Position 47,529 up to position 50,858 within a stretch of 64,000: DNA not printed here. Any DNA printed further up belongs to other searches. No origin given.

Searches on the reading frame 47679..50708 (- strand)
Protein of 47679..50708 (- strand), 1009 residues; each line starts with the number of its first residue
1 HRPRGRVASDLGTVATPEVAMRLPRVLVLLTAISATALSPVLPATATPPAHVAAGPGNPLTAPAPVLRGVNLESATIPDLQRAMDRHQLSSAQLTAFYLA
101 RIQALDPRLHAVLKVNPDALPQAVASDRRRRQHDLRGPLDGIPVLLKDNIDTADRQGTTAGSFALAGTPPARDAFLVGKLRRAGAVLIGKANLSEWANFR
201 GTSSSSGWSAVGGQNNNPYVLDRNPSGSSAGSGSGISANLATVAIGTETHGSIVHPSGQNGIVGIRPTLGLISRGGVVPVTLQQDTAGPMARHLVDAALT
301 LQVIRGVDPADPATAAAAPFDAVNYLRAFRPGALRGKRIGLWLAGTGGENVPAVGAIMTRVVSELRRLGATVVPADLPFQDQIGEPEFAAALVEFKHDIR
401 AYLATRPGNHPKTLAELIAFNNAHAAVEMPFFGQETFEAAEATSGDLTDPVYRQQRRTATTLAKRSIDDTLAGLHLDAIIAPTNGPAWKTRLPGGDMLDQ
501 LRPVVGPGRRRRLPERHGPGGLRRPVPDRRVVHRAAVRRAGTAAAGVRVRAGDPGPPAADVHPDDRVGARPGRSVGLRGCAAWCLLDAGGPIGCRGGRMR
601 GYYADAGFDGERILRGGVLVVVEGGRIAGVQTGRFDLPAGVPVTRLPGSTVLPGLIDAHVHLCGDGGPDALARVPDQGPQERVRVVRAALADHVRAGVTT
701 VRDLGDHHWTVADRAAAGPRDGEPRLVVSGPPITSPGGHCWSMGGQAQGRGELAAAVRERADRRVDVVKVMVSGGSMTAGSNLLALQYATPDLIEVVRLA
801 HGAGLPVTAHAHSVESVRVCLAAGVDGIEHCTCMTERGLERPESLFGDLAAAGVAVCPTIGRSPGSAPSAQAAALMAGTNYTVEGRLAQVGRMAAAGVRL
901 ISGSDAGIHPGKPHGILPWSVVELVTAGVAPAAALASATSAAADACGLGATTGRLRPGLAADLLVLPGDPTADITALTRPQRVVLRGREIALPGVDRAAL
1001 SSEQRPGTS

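Call 76: search_protein_families(library=pfam, proteins=[window:47679-50708:-], max_evalue=0.0001)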
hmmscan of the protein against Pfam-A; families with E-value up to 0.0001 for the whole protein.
window:47679-50708:- (1009 aa): 3 families
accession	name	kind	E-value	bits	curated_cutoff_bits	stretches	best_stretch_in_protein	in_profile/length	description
PF01425.27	Amidase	-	9.6e-79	265.9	27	1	94-489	2-382/445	Amidase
PF01979.26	Amidohydro_1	-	5.9e-31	108.4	25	1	650-988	1-343/345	Amidohydrolase family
PF07969.17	Amidohydro_3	-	4.8e-13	49.8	29.7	1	678-982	153-456/472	Amidohydrolase family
